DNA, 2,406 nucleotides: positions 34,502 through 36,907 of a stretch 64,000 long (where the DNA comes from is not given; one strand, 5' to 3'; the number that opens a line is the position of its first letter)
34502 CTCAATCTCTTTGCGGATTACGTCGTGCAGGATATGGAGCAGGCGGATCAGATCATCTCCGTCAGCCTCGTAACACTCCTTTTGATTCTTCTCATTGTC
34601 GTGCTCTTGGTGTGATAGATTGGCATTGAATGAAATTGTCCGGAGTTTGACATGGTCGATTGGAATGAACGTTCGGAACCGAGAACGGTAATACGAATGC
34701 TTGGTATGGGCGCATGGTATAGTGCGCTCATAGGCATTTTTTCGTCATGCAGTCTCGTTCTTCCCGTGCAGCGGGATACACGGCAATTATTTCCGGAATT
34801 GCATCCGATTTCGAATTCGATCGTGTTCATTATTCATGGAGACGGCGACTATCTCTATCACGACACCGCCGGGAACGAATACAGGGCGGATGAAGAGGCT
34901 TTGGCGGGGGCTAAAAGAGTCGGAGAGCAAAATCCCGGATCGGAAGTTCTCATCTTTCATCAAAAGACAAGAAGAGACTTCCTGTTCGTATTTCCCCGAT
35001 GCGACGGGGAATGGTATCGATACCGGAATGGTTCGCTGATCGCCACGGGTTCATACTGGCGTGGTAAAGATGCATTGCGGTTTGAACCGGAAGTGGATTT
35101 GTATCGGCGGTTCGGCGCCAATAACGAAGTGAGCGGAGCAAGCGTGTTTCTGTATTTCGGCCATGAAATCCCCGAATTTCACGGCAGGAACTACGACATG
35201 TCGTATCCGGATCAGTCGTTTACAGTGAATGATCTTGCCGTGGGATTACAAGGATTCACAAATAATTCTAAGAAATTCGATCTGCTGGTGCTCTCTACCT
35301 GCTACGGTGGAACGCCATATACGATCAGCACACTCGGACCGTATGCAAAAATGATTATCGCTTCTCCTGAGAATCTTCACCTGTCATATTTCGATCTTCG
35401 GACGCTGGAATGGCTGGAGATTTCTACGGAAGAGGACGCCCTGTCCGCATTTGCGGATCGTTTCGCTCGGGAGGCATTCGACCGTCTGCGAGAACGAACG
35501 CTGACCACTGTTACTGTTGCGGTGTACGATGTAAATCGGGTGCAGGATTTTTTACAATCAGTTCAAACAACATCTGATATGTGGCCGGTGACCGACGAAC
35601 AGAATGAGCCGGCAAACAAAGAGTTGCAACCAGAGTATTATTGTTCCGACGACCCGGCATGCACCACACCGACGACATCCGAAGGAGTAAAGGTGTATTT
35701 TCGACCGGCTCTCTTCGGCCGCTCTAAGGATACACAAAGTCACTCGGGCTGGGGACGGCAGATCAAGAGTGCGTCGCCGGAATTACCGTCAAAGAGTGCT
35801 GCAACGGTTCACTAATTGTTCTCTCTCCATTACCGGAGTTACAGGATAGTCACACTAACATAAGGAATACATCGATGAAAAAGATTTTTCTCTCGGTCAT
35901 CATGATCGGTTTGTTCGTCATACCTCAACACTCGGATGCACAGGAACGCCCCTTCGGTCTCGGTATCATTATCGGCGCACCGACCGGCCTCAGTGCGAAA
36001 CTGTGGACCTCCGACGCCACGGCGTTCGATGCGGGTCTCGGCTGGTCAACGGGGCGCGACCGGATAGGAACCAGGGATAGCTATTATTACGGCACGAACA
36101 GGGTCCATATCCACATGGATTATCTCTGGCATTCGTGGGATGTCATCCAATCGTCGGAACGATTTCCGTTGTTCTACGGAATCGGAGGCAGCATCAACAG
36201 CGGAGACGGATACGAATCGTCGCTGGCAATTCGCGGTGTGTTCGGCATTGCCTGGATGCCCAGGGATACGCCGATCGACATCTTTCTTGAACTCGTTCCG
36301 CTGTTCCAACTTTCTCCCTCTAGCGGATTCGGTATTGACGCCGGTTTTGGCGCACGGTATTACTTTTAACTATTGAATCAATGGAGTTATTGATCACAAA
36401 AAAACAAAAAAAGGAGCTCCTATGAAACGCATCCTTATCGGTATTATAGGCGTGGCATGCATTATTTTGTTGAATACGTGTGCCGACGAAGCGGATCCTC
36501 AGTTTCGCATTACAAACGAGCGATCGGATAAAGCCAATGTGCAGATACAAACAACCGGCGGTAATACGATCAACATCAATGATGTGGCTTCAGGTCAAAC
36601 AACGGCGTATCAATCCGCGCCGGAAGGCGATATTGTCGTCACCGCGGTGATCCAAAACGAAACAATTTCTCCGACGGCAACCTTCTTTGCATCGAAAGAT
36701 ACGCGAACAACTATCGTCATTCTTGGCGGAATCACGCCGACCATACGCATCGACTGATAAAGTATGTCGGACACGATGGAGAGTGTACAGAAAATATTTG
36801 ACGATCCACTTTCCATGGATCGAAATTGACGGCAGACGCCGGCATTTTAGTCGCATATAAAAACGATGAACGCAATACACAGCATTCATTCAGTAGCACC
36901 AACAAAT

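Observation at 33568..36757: Compact five-gene envelope cluster containing a PmC11-like cysteine-peptidase lipoprotein flanked by two mini beta-barrel OMPs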

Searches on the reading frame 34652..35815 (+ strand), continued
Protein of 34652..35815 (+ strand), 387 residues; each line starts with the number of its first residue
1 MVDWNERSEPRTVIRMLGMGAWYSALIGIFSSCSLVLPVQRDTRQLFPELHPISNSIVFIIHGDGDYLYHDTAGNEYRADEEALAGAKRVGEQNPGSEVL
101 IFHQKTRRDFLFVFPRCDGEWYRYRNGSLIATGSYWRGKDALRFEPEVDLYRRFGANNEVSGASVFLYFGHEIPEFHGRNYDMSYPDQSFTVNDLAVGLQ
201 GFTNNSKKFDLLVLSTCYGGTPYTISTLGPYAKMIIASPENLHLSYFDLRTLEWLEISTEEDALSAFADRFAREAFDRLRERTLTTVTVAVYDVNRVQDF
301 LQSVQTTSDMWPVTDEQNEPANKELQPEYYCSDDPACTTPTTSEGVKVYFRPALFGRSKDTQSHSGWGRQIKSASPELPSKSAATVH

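Call 60: search_solved_structures(query=A3, max_evalue=10, show_alignments=4)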
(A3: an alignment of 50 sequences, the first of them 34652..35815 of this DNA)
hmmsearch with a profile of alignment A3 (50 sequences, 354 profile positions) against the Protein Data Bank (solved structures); distinct sequences matched with E-value up to 10: 4.
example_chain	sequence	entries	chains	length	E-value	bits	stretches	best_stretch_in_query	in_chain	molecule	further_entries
3uws_B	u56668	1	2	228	0.17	13.8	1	189-226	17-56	hypothetical protein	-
4yec_B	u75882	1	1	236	0.18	13.7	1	189-226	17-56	Clostripain family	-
2lcj_A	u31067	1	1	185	0.37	12.7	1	102-146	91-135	Pab polC intein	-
9mk9_A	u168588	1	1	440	2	10.3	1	95-146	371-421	Interferon-induced protein with tetratricopeptide repeats 2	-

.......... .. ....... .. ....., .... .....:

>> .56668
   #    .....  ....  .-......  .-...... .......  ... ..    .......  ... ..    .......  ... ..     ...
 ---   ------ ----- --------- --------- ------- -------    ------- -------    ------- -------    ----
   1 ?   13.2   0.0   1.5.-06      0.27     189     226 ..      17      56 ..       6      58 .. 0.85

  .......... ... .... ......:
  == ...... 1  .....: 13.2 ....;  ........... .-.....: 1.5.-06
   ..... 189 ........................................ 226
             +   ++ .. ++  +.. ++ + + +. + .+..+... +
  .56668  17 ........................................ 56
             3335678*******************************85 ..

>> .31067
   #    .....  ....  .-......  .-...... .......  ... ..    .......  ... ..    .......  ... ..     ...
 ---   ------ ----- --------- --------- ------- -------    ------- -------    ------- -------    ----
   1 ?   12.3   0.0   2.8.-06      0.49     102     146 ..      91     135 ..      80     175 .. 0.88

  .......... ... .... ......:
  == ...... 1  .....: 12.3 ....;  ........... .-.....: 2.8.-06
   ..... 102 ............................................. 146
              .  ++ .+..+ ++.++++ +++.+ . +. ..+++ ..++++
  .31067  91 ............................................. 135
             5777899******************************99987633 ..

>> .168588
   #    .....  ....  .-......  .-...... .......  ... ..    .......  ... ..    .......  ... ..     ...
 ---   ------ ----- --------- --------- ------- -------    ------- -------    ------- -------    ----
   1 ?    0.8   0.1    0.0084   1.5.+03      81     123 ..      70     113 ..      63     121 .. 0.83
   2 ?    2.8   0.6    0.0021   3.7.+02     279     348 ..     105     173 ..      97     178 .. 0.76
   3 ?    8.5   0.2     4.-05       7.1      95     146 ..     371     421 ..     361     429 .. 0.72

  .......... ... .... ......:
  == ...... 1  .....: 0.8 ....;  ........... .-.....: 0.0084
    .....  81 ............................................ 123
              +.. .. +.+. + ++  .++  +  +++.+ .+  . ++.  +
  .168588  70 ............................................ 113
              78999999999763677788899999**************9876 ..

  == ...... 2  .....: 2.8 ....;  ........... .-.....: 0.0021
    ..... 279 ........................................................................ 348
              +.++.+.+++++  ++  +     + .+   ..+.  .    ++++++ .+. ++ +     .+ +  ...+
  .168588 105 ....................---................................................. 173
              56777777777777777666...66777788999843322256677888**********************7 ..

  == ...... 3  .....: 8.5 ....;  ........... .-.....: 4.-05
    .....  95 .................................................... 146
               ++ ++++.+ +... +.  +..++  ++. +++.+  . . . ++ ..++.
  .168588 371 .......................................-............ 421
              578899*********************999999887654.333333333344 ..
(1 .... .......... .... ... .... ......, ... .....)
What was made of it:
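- On C11 clostripain family (clan CD): PDB chains are reached only at E=0.17 (call 60).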

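Call 69: list_cluster_members(proteins=[window:34652-35815:+, P0391, window:36422-36757:+, P0121])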
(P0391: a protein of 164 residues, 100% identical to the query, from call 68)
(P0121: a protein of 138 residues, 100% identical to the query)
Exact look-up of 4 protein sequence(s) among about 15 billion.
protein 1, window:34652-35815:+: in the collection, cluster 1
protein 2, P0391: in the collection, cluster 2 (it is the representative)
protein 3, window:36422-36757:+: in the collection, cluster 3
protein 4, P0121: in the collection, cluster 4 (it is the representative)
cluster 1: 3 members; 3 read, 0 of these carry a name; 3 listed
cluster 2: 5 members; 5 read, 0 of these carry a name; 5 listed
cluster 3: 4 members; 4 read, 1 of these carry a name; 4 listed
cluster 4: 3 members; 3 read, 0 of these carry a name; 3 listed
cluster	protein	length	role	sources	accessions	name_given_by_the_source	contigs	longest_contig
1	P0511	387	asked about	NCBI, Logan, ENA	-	-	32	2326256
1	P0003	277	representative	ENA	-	-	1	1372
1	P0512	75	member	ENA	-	-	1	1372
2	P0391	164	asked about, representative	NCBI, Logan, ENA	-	-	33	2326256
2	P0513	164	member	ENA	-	-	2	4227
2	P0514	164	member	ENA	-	-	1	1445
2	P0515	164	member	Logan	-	-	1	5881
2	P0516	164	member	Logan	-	-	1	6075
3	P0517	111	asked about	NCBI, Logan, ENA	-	-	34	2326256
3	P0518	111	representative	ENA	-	-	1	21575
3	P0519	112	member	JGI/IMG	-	hypothetical protein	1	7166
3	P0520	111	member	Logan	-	-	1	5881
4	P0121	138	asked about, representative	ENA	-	-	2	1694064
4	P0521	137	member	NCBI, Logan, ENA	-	-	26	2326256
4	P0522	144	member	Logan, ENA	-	-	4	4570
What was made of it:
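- Tried and rejected: The exact-sequence look-up gave no organism name (call 69).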

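Call 70: find_encoding_contigs(protein=P0004, flank=8000, max_places=2)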
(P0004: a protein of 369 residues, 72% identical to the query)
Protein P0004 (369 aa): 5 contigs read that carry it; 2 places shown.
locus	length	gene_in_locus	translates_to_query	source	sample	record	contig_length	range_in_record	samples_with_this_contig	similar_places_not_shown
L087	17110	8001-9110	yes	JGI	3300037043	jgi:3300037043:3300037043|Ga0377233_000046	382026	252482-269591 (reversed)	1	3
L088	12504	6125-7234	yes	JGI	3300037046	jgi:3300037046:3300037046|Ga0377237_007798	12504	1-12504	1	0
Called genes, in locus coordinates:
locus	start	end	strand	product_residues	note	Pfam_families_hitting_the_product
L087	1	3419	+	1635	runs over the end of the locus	PF05170:AsmA (weak), PF05359:DUF748, PF13116:YhdP (weak), PF05359:DUF748 (weak), PF27051:TamB_N, PF04357:TamB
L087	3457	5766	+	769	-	PF07244:POTRA (faint), PF01103:Omp85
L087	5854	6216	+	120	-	PF02482:Ribosomal_S30AE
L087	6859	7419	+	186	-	PF13505:OMP_b-brl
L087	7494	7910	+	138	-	-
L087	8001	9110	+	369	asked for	PF03415:Peptidase_C11 (weak)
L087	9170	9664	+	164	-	-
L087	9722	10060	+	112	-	-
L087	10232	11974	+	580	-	PF00154:RecA_N (faint), PF06745:ATPase, PF13481:AAA_25 (weak), PF00004:AAA (faint), PF05729:NACHT (faint), PF13481:AAA_25 (weak), PF03796:DnaB_C, PF06745:ATPase, +6 more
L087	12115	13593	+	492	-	PF02310:B12-binding, PF04055:Radical_SAM, PF13282:DUF4070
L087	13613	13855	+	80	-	-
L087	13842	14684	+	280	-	PF02405:MlaE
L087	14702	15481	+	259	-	PF00005:ABC_tran, PF13304:AAA_21 (faint)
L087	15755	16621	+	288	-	PF02470:MlaD, PF28544:Helical_needle (faint)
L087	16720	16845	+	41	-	-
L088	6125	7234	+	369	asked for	PF03415:Peptidase_C11 (weak)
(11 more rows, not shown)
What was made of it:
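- In the close relatives the whole TamB-to-Mla block is collinear, so that conservation says nothing specific about these genes (call 70).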

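Call 73: search_protein_families(library=padloc, proteins=[window:34652-35815:+], max_evalue=0.1)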
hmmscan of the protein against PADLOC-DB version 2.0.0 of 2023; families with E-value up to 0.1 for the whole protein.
window:34652-35815:+ (387 aa): 1 family
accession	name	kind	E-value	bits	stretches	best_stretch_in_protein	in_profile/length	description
PDLC00078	GajA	-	0.021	11.5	1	231-322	171-261/580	AAA ATPase domain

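Call 74: search_protein_families(library=pfam, alignment_id=A3, max_evalue=0.01)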
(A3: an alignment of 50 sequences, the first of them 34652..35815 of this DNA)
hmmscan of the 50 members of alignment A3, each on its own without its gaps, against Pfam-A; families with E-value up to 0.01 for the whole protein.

A. member 1, window:34652-35815:+ (387 aa): 1 family
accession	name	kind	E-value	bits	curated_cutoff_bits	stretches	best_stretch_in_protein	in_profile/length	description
PF03415.19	Peptidase_C11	-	6.8e-08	32.9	25.8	1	180-306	112-233/359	Clostripain family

B. families by the number of members that match (of 50 scanned): 1 family
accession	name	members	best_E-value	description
PF03415.19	Peptidase_C11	21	8.4e-09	Clostripain family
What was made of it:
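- On C11 clostripain family (clan CD): 21 of 50 family members match at E<=0.01 (call 74).
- It is the only Pfam family matched by family members, in 21/50 (call 74).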

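Call 76: find_encoding_contigs(protein=P0387, flank=5000, max_places=2)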
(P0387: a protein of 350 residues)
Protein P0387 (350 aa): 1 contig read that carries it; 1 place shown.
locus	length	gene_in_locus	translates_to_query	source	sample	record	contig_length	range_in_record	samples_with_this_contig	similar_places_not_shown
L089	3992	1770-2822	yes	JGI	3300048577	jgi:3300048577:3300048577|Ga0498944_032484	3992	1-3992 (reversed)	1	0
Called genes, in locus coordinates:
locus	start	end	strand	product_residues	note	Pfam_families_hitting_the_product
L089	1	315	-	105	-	?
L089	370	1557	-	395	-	-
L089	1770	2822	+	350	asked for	-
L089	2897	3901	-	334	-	-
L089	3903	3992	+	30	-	?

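Call 77: find_encoding_contigs(protein=P0358, flank=5000, max_places=2)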
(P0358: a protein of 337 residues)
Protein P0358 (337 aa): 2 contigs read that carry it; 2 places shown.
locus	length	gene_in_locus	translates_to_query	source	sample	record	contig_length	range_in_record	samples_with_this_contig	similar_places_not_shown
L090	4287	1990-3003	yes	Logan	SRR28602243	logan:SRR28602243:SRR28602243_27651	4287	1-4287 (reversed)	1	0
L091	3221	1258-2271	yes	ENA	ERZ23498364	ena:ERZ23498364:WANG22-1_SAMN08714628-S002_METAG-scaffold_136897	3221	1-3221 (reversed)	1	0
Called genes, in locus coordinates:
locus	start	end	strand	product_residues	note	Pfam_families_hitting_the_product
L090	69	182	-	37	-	-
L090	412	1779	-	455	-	-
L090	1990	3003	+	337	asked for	-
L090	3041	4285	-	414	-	?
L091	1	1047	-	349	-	?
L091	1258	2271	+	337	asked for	-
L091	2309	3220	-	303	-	?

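Call 79: find_encoding_contigs(protein=P0367, flank=4000, max_places=1)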
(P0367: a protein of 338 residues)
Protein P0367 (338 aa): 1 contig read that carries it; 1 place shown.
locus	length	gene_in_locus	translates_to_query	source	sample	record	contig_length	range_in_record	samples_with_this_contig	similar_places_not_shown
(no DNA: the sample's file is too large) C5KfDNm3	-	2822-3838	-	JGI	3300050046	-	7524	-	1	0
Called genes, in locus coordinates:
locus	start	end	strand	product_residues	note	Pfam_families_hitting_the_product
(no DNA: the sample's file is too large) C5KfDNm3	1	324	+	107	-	?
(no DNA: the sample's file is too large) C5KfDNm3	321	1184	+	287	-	PF14099:Polysacc_lyase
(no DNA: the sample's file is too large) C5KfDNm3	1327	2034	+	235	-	PF04972:BON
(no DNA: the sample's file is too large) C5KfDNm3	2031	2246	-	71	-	-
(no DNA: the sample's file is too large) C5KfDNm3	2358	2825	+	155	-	-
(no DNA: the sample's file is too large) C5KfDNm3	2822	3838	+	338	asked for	-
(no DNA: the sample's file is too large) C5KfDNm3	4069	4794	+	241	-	-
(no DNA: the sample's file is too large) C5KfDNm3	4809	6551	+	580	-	-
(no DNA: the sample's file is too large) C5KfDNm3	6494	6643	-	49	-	-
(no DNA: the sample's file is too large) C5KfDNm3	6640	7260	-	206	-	-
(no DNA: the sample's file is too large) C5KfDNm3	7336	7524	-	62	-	?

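Call 80: find_encoding_contigs(protein=P0362, flank=4000, max_places=1)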
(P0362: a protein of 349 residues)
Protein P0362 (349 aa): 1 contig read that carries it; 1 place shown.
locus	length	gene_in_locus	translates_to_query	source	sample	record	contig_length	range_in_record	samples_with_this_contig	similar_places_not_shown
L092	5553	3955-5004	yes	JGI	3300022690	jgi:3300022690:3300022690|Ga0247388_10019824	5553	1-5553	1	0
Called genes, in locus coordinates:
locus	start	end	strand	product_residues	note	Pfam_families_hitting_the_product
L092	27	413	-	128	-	PF00903:Glyoxalase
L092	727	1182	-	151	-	PF00027:cNMP_binding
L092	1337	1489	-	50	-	-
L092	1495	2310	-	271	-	PF04116:FA_hydroxylase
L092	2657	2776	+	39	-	-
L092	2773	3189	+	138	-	-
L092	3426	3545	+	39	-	-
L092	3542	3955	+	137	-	-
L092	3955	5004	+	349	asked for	-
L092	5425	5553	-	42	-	?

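Call 81: find_encoding_contigs(protein=P0351, flank=4000, max_places=1)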
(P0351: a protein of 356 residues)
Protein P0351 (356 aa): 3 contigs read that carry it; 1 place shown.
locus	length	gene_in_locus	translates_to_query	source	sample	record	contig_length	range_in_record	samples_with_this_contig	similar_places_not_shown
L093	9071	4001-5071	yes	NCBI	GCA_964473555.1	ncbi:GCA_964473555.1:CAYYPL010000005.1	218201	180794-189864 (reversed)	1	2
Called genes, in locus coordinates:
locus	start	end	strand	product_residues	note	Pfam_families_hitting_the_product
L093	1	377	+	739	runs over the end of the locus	PF00041:fn3 (faint), PF25788:Ig_Rha78A_N (faint), PF26410:GH5_mannosidase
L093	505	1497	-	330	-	PF00158:Sigma54_activat, PF00493:MCM (weak), PF01078:Mg_chelatase (faint), PF14532:Sigma54_activ_2, PF07728:AAA_5 (weak), PF25601:AAA_lid_14, PF02954:HTH_8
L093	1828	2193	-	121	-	-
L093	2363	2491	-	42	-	-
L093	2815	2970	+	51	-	-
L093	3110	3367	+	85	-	PF12732:YtxH (weak)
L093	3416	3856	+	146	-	-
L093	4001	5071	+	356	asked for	PF03415:Peptidase_C11 (weak)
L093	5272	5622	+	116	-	-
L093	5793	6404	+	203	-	PF12833:HTH_18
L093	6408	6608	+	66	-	-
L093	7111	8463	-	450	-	PF04389:Peptidase_M28, PF01546:Peptidase_M20 (weak)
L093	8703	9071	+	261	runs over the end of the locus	PF00561:Abhydrolase_1, PF12146:Hydrolase_4, PF12697:Abhydrolase_6, PF03096:Ndr (weak)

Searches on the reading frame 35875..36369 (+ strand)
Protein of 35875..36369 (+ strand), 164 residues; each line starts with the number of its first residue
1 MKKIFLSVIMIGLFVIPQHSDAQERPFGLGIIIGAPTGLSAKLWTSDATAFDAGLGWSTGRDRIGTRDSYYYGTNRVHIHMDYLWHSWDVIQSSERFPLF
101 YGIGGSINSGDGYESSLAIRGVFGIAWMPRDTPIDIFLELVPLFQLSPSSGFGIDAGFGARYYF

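Call 3: search_protein_families(library=pfam, proteins=[window:35875-36369:+], max_evalue=1)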
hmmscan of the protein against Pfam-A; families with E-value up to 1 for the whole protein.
window:35875-36369:+ (164 aa): 1 family
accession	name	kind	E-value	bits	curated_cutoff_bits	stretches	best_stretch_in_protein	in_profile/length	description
PF13161.12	DUF3996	-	0.0057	16.8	22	1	22-115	5-89/154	Protein of unknown function (DUF3996)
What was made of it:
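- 35875..36369 (+): g4: probable small beta-barrel OMP (DUF3996-like). It is a lineage-specific neighbour. DUF3996 E=0.0057, below the cut-off (call 3).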

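Call 4: search_protein_families(library=ncbifam, proteins=[window:35875-36369:+], max_evalue=1)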
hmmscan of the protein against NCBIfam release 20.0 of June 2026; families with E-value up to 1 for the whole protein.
window:35875-36369:+ (164 aa): 0 families

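Call 68: find_homologous_proteins(query=window:35875-36369:+, max_evalue=0.001)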
Query window:35875-36369:+ (164 aa): 919 proteins with E <= 0.001 among 965 candidates; the best 120 are listed.
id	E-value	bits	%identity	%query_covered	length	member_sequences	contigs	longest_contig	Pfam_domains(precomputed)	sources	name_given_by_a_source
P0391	1.3e-106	372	100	100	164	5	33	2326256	-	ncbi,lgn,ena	-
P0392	2.4e-91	322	86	100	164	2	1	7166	-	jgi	jgi:hypothetical protein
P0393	9.6e-78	278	75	100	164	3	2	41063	-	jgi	jgi:hypothetical protein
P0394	6.7e-73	262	71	100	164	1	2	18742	-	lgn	-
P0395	2.9e-71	257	68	100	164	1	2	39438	-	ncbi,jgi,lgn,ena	ncbi:MAG: hypothetical protein WCT99_04095 [Bacteroidota bacterium]|jgi:hypothetical protein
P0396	9.3e-71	255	70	100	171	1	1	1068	-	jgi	jgi:hypothetical protein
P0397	1.4e-69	251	69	100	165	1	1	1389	-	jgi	jgi:hypothetical protein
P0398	1.6e-69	251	69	100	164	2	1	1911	-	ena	-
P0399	2.4e-69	251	68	100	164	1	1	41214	-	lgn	-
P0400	3.4e-69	250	68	100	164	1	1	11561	-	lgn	-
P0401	6.8e-69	249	67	100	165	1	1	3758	-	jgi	jgi:hypothetical protein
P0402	8.0e-69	249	68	100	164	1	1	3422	-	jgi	-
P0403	1.1e-68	248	68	100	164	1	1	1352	-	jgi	jgi:hypothetical protein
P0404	1.3e-68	248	70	100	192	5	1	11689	-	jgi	jgi:hypothetical protein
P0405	1.3e-68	248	67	100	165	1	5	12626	-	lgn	-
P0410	1.7e-68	248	70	100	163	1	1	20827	PF13161.13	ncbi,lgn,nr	ncbi:MAG: DUF3996 domain-containing protein [Bacteroidota bacterium]|nr:DUF3996 domain-containing pr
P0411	1.9e-68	248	68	100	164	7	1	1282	PF13161.13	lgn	-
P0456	9.1e-67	242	68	100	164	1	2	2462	PF13161.13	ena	-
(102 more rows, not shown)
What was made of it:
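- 35875..36369 (+): 919 homologues, a few of which carry PF13161 (call 68).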

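Call 73: search_protein_families(library=padloc, proteins=[window:35875-36369:+], max_evalue=0.1)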
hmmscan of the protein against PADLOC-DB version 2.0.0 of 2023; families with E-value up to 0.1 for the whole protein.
window:35875-36369:+ (164 aa): 0 families

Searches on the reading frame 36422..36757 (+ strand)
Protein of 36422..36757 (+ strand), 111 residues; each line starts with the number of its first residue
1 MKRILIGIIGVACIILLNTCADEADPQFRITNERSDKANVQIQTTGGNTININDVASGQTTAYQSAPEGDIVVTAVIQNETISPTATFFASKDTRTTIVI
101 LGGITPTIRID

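Call 3: search_protein_families(library=pfam, proteins=[window:36422-36757:+], max_evalue=1)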
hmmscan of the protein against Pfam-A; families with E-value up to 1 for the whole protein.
window:36422-36757:+ (111 aa): 4 families
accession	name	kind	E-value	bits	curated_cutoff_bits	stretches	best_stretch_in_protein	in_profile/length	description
PF14344.12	DUF4397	-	0.0014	19.6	30.6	1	27-104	2-81/119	Domain of unknown function (DUF4397)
PF19077.6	Big_13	-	0.0021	18.9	27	1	21-77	24-83/102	Bacterial Ig-like domain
PF07790.16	Pilin_N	-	0.033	15.5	25.2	1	4-56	18-70/78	Archaeal Type IV pilin, N-terminal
PF13157.11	Enas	-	0.043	14.3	22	1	48-105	18-77/112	Endospore appendages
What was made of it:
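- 36422..36757 (+): g5: 111-aa lipoprotein, probably a beta-sandwich. It is a lineage-specific neighbour. Lipobox LLNT-C. Only sub-threshold DUF4397 and Big_13 hits (call 3).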

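Call 4: search_protein_families(library=ncbifam, proteins=[window:36422-36757:+], max_evalue=1)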
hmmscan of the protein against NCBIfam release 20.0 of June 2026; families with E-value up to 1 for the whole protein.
window:36422-36757:+ (111 aa): 1 family
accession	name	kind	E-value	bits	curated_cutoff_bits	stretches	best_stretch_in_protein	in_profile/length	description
NF051896.1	tapirin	equivalog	0.01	14.1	600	1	39-97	591-646/660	cellulose-binding protein tapirin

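Call 73: search_protein_families(library=padloc, proteins=[window:36422-36757:+], max_evalue=0.1)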
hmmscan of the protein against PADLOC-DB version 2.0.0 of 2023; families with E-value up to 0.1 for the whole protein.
window:36422-36757:+ (111 aa): 0 families
